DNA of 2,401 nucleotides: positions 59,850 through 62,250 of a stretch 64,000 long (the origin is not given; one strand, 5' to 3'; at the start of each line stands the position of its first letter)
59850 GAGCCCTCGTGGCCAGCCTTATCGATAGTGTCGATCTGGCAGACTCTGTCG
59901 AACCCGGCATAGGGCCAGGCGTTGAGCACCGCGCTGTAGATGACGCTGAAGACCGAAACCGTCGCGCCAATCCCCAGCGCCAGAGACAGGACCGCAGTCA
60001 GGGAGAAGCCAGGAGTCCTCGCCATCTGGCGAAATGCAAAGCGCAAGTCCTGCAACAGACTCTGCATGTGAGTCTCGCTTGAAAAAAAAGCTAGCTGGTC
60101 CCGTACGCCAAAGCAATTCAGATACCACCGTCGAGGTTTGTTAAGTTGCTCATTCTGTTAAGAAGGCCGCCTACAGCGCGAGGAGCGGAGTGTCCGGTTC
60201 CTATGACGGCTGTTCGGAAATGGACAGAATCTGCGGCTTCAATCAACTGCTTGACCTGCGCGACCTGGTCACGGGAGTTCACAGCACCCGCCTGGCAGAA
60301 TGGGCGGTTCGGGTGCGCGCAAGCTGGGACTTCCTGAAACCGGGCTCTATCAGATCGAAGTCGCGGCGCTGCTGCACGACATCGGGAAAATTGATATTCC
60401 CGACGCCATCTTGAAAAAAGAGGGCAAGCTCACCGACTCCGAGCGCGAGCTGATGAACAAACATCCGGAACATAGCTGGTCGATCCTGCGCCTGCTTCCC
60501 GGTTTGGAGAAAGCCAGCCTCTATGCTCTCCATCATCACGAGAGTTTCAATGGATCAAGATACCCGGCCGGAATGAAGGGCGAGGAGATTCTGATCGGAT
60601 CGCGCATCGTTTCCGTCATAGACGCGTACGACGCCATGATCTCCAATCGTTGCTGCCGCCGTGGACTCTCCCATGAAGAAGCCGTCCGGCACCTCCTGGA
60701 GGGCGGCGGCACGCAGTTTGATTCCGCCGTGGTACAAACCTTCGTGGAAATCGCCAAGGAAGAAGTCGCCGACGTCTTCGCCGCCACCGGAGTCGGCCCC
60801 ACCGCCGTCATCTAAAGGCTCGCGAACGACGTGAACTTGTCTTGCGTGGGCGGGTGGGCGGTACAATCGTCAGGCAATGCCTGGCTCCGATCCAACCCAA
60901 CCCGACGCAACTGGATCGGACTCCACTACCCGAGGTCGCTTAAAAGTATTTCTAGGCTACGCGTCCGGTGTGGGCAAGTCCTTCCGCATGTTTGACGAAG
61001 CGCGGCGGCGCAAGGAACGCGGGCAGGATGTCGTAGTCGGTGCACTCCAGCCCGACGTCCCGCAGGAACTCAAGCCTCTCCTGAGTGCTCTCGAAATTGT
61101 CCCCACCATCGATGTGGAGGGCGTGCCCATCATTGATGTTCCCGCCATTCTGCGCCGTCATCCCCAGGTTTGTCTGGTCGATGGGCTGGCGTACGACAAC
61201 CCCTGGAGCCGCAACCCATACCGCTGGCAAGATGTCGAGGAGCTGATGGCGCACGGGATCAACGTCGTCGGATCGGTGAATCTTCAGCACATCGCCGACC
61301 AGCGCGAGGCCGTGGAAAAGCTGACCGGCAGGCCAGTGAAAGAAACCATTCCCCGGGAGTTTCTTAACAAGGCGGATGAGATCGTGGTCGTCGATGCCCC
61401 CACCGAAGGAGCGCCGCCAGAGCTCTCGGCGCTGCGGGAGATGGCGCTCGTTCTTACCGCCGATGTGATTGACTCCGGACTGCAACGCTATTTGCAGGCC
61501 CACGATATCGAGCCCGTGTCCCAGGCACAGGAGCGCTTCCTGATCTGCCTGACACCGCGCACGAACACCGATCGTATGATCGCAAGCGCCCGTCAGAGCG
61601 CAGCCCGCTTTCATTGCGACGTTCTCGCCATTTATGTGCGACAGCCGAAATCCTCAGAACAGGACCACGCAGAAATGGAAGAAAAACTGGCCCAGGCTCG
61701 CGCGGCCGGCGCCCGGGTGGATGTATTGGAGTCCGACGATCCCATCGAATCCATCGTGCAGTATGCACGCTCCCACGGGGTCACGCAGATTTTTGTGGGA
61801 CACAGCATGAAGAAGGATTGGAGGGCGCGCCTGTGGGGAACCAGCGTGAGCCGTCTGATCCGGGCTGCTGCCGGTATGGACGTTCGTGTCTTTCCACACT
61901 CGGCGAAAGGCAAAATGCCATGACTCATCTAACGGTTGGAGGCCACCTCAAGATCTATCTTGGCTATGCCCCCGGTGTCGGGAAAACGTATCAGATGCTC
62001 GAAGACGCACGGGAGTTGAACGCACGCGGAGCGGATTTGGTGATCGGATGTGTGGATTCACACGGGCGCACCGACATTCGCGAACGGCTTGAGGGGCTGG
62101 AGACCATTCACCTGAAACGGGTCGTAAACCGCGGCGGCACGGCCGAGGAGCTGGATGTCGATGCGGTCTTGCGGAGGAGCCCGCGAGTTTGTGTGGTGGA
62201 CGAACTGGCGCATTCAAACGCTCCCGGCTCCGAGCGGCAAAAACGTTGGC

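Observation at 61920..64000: Unannotated ORF fusing a KdpD-type sensor module (KdpD-N + USP) to the CBS and channel domains of MgtE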

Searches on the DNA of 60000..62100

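Call 71: search_rna_families(source=window, start=60000, end=62100, threshold=evalue, max_evalue=1)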
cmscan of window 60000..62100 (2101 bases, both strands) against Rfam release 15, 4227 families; matches with E-value up to 1: 0.
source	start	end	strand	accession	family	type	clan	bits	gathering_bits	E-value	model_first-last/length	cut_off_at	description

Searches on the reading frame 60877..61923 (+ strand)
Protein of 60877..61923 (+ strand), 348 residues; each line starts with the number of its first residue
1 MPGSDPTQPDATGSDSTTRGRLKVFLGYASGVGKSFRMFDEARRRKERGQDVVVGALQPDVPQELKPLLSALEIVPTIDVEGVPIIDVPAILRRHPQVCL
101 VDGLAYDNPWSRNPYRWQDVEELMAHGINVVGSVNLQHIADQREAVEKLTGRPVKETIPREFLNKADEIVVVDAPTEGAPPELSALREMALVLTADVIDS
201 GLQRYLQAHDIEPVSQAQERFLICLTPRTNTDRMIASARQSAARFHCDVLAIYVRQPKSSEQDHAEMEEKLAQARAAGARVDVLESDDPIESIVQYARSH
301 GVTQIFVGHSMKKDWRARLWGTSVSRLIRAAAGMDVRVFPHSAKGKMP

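Call 4: search_protein_families(library=pfam, proteins=[window:60877-61923:+], max_evalue=0.01)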
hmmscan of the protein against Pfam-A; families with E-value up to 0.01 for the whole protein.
window:60877-61923:+ (348 aa): 2 families
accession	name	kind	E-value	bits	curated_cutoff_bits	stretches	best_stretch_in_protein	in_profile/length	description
PF02702.23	KdpD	-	1.5e-50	172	26.1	1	19-177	2-165/210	Osmosensitive K+ channel His kinase sensor domain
PF00582.32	Usp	-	7e-05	23.8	24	1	248-331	32-133/141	Universal stress protein family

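Call 5: search_protein_families(library=ncbifam, proteins=[window:60877-61923:+], max_evalue=0.01)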
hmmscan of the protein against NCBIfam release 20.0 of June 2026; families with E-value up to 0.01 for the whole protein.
window:60877-61923:+ (348 aa): 2 families
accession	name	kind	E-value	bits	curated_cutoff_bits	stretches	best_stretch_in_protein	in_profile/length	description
NF007793.0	PRK10490.1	equivalog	3e-58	197.6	1123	2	15-177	18-185/895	two-component system sensor histidine kinase KdpD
NF038185.1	KdpD_non_kinase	exception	8e-58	196.5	550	2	17-177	16-181/373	KdpD-like non-kinase potassium sensor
